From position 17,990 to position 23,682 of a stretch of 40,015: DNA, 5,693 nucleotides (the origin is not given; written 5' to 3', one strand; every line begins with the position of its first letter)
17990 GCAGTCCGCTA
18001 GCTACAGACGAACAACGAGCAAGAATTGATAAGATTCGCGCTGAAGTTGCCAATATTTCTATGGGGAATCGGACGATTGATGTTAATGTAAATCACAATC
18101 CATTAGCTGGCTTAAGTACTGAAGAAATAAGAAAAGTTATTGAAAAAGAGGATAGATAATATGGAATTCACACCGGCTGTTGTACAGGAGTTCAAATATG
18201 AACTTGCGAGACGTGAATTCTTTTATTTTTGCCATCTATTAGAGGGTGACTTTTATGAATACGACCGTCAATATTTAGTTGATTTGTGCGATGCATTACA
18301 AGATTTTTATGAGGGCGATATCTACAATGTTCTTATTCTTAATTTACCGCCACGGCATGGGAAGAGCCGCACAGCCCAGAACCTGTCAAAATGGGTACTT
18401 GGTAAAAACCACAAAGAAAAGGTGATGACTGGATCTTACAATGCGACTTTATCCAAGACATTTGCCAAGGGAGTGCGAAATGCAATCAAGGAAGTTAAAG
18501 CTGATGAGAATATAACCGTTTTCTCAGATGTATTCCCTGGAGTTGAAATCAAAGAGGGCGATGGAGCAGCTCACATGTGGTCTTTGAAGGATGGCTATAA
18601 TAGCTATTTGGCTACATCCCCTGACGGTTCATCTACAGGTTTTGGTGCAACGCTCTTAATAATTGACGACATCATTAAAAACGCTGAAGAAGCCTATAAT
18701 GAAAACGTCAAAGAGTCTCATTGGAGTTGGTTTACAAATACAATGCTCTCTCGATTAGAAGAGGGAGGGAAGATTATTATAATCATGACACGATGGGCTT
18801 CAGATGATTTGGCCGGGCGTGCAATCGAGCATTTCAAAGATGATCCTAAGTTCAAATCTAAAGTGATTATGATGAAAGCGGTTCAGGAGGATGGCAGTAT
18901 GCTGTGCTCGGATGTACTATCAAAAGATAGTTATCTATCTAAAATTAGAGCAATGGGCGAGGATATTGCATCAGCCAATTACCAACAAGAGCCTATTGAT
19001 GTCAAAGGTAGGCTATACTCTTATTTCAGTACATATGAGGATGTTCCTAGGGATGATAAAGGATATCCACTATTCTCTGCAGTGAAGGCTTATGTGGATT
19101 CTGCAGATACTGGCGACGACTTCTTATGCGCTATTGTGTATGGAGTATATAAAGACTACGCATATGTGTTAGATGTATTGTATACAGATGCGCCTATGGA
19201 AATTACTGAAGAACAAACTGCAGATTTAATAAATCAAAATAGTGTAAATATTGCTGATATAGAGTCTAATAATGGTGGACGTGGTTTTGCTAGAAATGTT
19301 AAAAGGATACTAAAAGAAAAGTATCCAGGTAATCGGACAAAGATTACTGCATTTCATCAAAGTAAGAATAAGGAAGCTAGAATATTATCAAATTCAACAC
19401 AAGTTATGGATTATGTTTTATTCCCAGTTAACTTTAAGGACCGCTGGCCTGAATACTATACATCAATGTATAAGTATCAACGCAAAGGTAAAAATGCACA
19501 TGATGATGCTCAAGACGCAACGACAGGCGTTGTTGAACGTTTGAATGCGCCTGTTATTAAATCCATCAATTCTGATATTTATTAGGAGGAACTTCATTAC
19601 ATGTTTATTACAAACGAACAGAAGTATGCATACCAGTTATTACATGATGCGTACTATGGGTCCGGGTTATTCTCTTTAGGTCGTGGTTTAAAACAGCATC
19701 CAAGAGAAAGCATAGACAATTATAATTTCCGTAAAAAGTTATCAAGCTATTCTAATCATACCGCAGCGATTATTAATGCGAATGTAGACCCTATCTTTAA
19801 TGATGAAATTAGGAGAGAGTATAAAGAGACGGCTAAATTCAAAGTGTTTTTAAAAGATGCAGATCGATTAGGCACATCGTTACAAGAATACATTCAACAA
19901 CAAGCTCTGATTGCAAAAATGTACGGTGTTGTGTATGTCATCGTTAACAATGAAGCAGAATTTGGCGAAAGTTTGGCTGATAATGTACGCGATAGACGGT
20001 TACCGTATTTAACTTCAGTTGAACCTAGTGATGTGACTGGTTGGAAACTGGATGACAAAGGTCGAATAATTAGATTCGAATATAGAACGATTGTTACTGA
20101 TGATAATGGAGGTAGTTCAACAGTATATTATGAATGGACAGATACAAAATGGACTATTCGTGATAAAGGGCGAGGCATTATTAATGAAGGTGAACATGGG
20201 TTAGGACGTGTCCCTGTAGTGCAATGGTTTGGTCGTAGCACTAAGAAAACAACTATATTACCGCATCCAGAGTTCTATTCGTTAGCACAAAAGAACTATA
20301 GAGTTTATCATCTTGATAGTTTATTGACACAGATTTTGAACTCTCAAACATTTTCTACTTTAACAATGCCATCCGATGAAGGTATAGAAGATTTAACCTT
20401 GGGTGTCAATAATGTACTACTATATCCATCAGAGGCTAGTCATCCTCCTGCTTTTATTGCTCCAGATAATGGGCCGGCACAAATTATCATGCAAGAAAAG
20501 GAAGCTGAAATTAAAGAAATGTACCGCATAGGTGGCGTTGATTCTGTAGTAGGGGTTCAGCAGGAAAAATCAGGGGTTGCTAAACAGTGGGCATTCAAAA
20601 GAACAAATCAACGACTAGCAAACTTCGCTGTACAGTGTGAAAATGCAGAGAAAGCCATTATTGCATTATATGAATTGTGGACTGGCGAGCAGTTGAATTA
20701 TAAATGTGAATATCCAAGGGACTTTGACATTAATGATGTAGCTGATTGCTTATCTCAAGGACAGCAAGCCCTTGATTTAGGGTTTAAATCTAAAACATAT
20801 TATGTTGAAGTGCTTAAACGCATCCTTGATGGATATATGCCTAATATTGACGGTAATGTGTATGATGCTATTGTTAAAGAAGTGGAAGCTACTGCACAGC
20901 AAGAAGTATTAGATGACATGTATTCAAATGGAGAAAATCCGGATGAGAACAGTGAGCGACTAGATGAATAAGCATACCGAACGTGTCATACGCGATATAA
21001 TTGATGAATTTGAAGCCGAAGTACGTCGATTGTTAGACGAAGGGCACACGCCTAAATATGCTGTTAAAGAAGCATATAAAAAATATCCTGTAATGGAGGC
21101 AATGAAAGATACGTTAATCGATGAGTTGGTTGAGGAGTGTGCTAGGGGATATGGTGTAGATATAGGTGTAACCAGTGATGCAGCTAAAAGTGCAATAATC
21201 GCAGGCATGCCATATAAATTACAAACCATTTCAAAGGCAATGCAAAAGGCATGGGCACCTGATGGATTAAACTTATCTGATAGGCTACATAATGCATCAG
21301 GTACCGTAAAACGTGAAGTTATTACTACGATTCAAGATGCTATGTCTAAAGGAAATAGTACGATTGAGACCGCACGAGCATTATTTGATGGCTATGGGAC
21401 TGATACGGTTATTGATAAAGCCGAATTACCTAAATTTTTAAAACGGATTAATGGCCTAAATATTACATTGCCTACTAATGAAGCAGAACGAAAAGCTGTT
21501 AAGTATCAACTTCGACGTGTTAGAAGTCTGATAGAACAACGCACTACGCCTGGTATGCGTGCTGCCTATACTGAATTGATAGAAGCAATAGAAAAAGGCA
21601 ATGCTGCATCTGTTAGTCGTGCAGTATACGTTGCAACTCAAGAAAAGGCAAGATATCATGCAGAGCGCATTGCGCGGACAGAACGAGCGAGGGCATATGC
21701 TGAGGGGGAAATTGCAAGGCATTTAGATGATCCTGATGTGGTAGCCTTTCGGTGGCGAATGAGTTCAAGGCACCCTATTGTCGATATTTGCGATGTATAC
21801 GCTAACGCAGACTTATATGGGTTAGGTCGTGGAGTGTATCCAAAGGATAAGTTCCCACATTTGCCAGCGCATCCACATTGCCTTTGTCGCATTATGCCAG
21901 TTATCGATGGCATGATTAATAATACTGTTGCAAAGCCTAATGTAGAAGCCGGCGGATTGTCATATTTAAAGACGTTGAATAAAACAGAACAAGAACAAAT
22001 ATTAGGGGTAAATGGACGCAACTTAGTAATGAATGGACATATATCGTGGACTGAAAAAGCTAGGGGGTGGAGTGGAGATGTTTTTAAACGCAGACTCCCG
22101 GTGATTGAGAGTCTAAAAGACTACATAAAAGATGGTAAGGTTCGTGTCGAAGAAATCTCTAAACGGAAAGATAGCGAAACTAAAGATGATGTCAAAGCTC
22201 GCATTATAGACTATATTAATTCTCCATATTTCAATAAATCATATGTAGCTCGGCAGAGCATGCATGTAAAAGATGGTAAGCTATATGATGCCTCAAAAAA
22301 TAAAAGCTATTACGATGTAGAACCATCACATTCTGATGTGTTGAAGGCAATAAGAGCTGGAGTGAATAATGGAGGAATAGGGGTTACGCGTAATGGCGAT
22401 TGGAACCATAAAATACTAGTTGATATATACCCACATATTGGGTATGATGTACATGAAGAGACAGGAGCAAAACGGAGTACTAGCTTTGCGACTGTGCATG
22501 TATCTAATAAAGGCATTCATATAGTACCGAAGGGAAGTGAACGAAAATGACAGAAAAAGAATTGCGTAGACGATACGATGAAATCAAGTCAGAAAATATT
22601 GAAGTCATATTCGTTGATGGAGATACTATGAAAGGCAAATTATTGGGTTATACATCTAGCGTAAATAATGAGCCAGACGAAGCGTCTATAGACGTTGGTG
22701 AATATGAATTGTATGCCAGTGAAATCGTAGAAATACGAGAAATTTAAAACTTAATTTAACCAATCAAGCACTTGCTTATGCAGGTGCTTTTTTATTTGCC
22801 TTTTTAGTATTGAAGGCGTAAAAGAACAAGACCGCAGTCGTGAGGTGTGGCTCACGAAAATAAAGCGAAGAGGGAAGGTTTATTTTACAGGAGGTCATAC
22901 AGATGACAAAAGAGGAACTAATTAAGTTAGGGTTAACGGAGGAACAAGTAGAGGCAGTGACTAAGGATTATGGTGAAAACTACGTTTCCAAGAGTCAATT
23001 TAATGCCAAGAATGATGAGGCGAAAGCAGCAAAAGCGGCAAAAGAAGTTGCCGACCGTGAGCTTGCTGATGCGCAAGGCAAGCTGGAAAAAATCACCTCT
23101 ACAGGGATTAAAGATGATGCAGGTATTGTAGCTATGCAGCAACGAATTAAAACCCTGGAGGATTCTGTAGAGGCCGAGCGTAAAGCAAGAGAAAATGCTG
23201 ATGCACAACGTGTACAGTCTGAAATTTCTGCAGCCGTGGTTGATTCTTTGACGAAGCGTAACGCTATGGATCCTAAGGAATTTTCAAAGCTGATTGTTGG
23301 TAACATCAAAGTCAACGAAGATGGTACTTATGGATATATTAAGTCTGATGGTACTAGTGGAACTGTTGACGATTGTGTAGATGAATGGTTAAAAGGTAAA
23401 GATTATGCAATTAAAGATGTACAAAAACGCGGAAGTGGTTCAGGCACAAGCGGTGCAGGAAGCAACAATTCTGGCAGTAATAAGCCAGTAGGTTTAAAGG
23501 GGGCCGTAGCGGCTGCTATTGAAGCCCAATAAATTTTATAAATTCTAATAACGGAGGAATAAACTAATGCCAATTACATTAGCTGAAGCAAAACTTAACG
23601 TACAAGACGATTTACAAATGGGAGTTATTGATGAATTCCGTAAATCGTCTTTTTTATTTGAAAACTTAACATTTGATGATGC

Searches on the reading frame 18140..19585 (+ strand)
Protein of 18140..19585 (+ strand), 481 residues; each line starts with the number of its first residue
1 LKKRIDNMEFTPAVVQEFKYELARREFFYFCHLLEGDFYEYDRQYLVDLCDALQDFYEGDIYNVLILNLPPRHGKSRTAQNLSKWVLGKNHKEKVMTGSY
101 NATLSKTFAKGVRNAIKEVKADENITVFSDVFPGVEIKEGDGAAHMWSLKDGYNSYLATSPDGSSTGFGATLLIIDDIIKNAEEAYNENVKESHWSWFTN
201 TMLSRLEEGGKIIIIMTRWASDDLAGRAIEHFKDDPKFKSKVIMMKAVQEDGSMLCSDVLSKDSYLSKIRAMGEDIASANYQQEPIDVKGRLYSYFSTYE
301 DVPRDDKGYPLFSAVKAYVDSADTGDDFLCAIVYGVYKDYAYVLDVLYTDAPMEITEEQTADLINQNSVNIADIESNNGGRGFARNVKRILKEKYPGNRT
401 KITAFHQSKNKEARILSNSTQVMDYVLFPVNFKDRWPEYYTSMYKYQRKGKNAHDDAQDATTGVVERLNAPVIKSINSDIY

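Call 3: search_protein_families(library=pfam, proteins=[window:18140-19585:+], max_evalue=0.01)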
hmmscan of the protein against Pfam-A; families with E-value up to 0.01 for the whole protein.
window:18140-19585:+ (481 aa): 3 families
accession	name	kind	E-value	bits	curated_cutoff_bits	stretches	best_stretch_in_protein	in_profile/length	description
PF22530.2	Terminase-T7_RNaseH-like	-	8.3e-10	39.3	27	1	319-423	1-103/108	Terminase Bacteriophage T7, Ribonuclease H-like domain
PF03237.21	Terminase_6N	-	9.2e-06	25.9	22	1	67-263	2-155/215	Terminase large subunit, T4likevirus-type, N-terminal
PF17289.8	Terminase_6C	-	4.9e-05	23.8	22.6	1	318-462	2-149/155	Terminase RNaseH-like domain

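Call 4: search_protein_families(library=phrogs, proteins=[window:18140-19585:+], max_evalue=0.001)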
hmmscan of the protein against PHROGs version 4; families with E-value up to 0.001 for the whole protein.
window:18140-19585:+ (481 aa): 5 families
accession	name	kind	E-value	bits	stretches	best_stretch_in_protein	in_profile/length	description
phrog_30251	-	head and packaging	1.1e-208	696.3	1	16-458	10-450/799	terminase large subunit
phrog_38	-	head and packaging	9e-93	313.3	1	13-472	266-707/760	terminase large subunit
phrog_4758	-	head and packaging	2.2e-55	188.7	1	15-254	8-242/243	terminase large subunit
phrog_5573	-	head and packaging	4.4e-52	178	1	232-466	4-232/250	terminase large subunit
phrog_8148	-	head and packaging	5.3e-21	75.6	1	13-71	6-64/64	terminase small subunit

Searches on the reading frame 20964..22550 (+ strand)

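Call 61: search_protein_families(library=phrogs, proteins=[window:20964-22550:+], max_evalue=0.00001)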
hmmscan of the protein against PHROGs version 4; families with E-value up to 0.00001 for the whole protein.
window:20964-22550:+ (528 aa): 15 families
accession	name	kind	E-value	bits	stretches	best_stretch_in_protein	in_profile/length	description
phrog_581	-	head and packaging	9.2e-38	131.6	1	6-527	3-514/564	minor head protein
phrog_1657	-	head and packaging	1.6e-34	120.7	2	224-315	209-299/337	head morphogenesis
phrog_4728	-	head and packaging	6.7e-19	69.1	1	87-317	158-303/591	head morphogenesis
phrog_115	-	head and packaging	5e-15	56.7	1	47-461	145-441/665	minor head protein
phrog_7625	-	head and packaging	4.4e-13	50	1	91-314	107-249/504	head morphogenesis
phrog_2468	-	head and packaging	5.5e-09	36.9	1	7-269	34-221/303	head morphogenesis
phrog_19468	-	unknown function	1.4e-08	36.2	1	422-524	40-142/146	-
phrog_2841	-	head and packaging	6.9e-08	32.9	0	87-140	167-220/525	minor head protein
phrog_35295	-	unknown function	1.1e-07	31.9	0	232-315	222-305/794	-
phrog_16625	-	moron, auxiliary metabolic gene and host takeover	2.5e-07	30.5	1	230-315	239-314/869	Bxa ADP-ribosyl transferase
phrog_595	-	head and packaging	3.4e-07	31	0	213-318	202-302/513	head maturation protease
phrog_17987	-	head and packaging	7.3e-07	28.7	1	216-312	187-277/856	head maturation protease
phrog_3517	-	head and packaging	8.3e-07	29.6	1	205-343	204-357/371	head morphogenesis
phrog_19443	-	head and packaging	1.5e-06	28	1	213-323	185-294/579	minor head protein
phrog_241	-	head and packaging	3e-06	27.5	0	287-361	245-335/679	head morphogenesis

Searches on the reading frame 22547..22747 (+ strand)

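Call 61: search_protein_families(library=phrogs, proteins=[window:22547-22747:+], max_evalue=0.00001)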
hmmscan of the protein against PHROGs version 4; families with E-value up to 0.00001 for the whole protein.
window:22547-22747:+ (66 aa): 1 family
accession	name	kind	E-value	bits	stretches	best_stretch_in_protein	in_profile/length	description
phrog_1865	-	unknown function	1.1e-13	52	1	14-66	7-63/64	-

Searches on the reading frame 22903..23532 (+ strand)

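Call 61: search_protein_families(library=phrogs, proteins=[window:22903-23532:+], max_evalue=0.00001)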
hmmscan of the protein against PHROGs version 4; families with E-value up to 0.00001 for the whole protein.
window:22903-23532:+ (209 aa): 1 family
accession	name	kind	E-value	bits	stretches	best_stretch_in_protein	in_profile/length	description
phrog_194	-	head and packaging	7.8e-20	72.9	1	1-194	21-195/335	head scaffolding protein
